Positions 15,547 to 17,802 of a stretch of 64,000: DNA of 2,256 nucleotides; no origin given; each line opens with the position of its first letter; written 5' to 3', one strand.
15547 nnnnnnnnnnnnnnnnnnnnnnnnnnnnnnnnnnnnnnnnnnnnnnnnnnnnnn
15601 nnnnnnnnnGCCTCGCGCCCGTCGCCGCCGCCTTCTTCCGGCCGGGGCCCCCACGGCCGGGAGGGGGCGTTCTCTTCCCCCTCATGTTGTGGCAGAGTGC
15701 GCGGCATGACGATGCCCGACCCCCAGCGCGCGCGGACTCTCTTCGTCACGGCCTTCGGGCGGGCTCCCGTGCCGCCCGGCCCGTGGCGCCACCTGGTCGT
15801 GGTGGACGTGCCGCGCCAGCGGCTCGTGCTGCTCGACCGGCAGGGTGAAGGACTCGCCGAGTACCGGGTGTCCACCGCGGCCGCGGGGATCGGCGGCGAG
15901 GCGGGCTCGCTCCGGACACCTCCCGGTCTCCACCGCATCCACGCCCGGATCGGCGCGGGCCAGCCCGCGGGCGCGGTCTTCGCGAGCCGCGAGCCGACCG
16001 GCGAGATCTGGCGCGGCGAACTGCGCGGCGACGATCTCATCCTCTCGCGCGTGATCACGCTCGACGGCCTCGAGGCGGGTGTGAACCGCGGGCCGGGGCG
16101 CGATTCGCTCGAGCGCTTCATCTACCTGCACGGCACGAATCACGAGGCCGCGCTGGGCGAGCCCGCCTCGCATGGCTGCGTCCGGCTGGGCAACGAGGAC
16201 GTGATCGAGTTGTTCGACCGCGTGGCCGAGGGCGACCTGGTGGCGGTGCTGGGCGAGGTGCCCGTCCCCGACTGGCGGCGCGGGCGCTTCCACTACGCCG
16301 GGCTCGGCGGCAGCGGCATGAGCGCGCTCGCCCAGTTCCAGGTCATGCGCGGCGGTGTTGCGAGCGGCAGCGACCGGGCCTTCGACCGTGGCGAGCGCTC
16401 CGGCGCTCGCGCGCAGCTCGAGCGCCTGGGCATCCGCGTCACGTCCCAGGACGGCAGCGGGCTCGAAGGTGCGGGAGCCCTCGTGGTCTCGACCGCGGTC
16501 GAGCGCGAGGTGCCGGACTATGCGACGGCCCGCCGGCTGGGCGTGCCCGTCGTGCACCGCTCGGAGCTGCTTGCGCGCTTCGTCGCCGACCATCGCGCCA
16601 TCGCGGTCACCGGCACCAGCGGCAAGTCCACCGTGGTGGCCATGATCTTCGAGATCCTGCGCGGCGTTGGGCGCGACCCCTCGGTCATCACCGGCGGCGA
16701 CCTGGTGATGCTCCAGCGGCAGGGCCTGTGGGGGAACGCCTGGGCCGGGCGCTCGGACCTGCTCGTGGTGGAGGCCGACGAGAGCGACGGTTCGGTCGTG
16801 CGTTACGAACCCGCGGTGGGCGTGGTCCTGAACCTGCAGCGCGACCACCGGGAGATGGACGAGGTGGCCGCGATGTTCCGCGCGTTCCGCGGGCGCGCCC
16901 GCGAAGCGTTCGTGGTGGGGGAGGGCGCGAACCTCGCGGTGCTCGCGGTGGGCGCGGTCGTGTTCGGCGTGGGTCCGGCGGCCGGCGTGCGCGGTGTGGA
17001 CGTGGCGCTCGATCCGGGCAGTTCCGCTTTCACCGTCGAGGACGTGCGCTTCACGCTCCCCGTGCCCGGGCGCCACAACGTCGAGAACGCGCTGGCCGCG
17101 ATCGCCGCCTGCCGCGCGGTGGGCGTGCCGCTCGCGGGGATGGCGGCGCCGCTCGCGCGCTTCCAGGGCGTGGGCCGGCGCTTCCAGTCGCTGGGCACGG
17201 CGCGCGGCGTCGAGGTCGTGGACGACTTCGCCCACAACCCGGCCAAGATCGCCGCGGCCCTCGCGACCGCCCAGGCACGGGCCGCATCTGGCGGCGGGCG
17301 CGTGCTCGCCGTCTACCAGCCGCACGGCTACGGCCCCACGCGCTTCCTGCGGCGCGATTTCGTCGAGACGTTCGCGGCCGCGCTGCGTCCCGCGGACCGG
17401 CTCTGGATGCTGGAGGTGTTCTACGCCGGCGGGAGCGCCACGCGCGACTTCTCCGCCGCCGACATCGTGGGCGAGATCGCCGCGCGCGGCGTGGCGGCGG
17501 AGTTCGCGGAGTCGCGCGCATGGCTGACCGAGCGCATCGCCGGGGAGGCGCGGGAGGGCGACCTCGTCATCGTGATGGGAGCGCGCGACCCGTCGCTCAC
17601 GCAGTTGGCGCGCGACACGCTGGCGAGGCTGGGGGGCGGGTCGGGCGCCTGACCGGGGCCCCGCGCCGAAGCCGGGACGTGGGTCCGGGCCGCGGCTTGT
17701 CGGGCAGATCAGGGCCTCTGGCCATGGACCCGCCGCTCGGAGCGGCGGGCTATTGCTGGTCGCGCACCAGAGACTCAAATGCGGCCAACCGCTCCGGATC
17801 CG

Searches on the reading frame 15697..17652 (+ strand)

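Call 61: search_protein_families(library=pfam, proteins=[window:15697-17652:+], max_evalue=0.00001)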
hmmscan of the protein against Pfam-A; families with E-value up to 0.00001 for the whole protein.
window:15697-17652:+ (651 aa): 4 families
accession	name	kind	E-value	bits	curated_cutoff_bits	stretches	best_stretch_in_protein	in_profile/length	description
PF03734.19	YkuD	-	9.3e-22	78.6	23.4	1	32-184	2-146/146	L,D-transpeptidase catalytic domain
PF02875.26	Mur_ligase_C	-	4.5e-19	70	28.4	1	494-630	1-127/127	Mur ligase, glutamate ligase domain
PF01225.30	Mur_ligase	-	3e-12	47.2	21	1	198-299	2-94/95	Mur ligase family, catalytic domain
PF08245.18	Mur_ligase_M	-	1.9e-11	44.7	24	1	304-472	1-200/200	Mur ligase middle domain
